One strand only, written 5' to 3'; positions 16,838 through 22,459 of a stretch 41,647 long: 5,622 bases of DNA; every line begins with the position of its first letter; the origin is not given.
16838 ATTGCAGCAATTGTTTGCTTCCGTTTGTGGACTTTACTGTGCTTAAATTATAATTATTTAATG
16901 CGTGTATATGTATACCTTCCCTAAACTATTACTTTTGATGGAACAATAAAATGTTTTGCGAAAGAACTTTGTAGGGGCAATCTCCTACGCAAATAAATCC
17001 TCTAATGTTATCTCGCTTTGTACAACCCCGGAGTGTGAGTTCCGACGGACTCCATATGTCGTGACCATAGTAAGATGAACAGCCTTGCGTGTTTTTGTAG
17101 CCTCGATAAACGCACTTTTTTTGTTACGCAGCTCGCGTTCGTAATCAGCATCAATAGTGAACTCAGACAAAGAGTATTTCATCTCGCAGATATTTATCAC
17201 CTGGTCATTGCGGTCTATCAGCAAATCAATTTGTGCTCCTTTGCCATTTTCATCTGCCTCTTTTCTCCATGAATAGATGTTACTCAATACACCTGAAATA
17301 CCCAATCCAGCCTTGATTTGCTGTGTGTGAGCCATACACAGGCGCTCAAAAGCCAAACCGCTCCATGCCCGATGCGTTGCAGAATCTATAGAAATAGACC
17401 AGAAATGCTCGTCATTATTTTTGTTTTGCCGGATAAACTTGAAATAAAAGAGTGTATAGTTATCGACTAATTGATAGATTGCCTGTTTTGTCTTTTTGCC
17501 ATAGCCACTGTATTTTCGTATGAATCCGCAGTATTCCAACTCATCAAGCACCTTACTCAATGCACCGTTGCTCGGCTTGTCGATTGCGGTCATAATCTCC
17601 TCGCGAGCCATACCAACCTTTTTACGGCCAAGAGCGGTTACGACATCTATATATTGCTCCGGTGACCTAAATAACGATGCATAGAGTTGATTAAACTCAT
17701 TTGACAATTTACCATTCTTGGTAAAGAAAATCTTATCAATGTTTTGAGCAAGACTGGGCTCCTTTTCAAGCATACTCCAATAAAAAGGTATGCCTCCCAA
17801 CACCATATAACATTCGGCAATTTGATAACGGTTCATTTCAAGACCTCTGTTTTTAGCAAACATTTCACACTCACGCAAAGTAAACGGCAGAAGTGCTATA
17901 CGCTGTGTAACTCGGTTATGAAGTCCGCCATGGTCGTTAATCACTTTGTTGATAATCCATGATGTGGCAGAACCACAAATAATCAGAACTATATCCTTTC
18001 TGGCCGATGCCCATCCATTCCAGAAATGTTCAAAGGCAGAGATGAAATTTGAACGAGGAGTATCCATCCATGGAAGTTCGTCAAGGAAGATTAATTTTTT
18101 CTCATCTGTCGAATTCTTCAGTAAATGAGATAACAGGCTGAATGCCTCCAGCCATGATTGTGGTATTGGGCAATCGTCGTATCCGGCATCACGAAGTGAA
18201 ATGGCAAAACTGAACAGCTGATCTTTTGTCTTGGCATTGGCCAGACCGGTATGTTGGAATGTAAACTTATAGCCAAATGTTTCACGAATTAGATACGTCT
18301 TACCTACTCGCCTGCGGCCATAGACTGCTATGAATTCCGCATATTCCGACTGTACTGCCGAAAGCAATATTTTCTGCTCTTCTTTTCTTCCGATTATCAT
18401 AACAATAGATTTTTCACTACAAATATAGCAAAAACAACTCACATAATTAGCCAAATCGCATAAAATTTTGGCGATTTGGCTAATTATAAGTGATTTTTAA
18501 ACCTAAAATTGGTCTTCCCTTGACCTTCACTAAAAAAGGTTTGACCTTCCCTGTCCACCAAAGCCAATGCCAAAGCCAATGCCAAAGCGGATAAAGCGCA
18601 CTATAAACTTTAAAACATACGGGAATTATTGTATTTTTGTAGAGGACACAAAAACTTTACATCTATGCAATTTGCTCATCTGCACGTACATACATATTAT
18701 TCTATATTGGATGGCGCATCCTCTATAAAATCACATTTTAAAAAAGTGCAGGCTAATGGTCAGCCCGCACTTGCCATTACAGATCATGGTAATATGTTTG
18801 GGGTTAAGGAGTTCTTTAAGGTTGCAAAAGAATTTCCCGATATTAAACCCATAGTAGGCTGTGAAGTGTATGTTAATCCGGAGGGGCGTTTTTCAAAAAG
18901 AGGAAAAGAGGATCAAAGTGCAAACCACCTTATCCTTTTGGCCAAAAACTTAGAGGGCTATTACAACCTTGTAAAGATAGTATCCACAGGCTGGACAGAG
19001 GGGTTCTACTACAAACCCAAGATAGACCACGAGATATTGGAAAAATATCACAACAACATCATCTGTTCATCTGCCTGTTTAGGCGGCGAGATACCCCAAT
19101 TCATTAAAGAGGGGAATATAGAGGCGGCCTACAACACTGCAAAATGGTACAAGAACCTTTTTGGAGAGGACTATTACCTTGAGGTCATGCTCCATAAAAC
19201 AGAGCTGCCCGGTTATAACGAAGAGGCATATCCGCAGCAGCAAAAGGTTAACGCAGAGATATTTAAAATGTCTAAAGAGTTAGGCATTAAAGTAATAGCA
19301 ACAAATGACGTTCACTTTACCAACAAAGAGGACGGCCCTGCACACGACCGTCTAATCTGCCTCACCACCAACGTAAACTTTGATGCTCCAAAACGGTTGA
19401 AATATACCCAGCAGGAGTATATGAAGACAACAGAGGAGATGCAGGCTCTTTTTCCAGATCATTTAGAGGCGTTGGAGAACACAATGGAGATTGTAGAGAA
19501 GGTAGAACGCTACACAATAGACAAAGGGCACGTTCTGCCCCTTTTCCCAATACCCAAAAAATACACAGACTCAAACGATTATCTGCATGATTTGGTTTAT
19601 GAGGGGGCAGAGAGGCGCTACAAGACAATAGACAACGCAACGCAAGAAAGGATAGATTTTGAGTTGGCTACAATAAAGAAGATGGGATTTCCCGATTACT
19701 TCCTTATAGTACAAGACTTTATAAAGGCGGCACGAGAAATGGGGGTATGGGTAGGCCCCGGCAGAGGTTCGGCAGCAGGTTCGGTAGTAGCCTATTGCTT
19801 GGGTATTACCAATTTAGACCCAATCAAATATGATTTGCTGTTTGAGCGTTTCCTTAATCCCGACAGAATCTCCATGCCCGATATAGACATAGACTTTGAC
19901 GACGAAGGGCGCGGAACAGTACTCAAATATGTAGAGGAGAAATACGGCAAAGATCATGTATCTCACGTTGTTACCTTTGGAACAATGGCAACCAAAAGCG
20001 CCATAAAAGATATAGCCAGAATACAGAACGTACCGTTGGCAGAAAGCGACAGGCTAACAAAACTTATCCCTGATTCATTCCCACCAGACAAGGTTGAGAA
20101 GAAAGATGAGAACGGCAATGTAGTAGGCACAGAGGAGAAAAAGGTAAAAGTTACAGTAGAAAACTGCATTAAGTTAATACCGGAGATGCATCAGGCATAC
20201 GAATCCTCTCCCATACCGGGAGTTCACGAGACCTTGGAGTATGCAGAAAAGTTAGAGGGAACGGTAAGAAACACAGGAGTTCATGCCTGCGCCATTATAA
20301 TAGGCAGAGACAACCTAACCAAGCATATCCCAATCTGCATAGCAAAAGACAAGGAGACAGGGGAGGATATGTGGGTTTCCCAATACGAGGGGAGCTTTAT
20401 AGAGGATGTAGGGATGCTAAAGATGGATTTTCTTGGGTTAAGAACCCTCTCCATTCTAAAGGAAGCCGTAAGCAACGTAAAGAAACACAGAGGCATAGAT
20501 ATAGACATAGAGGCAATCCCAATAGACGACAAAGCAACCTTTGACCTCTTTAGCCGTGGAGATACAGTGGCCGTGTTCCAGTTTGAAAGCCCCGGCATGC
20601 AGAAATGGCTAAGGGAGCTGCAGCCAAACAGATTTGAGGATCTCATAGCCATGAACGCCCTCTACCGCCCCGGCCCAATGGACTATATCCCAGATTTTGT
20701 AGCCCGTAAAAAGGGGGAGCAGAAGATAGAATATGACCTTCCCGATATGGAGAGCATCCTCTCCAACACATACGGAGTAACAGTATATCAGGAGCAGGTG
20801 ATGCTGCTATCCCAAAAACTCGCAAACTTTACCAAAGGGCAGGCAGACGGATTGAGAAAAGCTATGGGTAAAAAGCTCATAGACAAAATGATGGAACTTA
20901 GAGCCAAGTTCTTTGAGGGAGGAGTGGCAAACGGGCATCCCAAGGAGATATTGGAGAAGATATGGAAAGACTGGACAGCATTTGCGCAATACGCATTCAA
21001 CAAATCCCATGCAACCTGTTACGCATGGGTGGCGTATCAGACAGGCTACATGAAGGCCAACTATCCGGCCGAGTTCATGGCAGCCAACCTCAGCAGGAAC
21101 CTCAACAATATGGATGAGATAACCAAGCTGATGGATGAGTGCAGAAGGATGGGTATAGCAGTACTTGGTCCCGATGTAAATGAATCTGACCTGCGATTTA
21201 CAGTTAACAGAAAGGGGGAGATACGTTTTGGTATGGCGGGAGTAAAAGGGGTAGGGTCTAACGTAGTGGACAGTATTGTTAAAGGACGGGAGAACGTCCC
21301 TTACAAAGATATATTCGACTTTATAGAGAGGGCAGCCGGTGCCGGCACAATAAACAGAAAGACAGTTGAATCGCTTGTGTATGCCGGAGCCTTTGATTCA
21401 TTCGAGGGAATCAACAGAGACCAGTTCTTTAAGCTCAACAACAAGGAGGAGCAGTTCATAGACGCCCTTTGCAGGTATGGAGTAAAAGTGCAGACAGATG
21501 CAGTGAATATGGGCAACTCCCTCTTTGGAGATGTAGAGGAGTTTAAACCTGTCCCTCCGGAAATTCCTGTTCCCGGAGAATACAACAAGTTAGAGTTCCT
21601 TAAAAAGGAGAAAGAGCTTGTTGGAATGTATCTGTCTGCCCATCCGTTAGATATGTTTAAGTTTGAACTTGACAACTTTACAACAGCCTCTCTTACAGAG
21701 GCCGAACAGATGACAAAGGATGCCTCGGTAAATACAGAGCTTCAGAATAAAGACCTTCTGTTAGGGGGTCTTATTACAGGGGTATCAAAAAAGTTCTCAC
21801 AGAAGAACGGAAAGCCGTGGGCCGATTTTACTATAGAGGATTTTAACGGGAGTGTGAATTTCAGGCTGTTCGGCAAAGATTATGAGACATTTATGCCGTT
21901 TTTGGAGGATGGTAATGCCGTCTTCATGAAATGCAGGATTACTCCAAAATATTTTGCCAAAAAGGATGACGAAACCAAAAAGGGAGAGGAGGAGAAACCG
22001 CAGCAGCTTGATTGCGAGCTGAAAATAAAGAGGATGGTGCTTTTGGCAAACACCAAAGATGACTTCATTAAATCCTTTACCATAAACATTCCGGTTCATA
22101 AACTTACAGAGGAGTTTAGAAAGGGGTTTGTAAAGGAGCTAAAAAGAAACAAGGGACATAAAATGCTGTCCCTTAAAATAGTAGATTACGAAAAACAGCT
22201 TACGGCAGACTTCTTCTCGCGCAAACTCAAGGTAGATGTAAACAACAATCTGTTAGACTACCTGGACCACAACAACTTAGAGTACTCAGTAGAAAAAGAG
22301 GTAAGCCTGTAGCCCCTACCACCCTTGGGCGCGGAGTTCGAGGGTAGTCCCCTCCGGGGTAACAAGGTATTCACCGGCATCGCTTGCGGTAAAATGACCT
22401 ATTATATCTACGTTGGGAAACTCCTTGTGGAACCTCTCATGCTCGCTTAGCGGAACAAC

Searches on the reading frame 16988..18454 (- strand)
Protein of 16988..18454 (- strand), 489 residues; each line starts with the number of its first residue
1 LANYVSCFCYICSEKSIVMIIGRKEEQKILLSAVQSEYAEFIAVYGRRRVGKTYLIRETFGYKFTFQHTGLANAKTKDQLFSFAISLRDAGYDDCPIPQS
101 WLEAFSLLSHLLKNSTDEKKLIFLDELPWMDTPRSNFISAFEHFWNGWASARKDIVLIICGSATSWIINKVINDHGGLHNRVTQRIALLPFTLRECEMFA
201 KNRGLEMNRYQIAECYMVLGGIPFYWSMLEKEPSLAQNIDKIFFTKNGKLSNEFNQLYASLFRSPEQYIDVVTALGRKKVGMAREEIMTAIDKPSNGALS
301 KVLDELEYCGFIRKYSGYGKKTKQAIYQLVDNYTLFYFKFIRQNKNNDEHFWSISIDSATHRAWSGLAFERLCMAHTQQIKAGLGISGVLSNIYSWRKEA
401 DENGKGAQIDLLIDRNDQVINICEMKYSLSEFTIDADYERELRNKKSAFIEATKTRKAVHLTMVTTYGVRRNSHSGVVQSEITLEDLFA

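Call 42: search_protein_families(library=pfam, proteins=[window:16988-18454:-], max_evalue=0.00001)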
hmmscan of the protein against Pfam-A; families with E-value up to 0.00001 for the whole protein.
window:16988-18454:- (489 aa): 2 families
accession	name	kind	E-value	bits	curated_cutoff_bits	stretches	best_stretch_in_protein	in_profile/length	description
PF01637.24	ATPase_2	-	6.9e-11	42.8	33.2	1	23-225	4-221/225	ATPase domain predominantly from Archaea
PF13173.12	AAA_14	-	4.8e-07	30.3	27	1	41-195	4-127/129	AAA domain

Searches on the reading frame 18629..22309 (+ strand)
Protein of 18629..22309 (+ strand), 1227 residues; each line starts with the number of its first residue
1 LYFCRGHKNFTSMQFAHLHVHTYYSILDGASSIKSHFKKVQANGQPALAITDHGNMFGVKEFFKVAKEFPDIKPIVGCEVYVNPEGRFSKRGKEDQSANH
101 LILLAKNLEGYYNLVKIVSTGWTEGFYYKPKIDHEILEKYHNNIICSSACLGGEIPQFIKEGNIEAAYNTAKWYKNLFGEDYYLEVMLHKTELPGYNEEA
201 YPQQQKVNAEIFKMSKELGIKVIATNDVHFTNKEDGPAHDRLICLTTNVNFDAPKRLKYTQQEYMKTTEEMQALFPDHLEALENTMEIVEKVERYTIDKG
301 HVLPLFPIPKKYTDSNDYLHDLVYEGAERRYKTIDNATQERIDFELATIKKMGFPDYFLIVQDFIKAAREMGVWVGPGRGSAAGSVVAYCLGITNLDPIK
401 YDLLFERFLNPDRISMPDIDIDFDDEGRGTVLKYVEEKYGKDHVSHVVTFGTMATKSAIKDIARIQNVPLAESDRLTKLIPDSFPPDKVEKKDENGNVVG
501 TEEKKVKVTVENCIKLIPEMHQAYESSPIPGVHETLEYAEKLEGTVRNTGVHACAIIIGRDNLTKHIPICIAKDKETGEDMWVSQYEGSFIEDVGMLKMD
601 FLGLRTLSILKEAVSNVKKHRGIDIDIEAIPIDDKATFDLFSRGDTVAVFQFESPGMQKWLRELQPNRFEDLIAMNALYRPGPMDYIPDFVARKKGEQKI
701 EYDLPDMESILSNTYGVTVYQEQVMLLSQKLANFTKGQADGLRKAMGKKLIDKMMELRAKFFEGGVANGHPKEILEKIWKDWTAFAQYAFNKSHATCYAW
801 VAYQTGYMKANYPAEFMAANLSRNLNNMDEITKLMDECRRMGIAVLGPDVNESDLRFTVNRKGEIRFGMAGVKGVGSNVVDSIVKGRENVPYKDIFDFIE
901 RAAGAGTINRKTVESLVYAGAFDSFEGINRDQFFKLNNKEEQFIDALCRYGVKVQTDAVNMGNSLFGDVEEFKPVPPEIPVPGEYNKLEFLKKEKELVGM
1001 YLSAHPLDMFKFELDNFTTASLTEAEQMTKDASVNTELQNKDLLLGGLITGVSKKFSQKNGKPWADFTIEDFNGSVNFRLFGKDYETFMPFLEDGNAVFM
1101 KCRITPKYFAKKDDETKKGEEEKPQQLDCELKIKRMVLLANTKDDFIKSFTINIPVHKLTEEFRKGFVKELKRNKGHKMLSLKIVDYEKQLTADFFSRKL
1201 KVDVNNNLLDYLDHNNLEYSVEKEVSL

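Call 42: search_protein_families(library=pfam, proteins=[window:18629-22309:+], max_evalue=0.00001)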
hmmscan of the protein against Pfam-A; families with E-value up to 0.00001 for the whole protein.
window:18629-22309:+ (1227 aa): 4 families
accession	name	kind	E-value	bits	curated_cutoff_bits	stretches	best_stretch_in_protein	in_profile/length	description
PF07733.18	DNA_pol3_alpha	-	4.4e-90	302.2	23.9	1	317-603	1-260/260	Bacterial DNA polymerase III alpha NTPase domain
PF17657.6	DNA_pol3_finger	-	7.2e-62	208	22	1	606-769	1-166/166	Bacterial DNA polymerase III alpha subunit finger domain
PF02811.25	PHP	-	2.2e-52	178.1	26.4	1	17-187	1-162/164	PHP domain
PF14579.12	HHH_6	-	8.5e-27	93.6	25.6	1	842-932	1-89/90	Helix-hairpin-helix motif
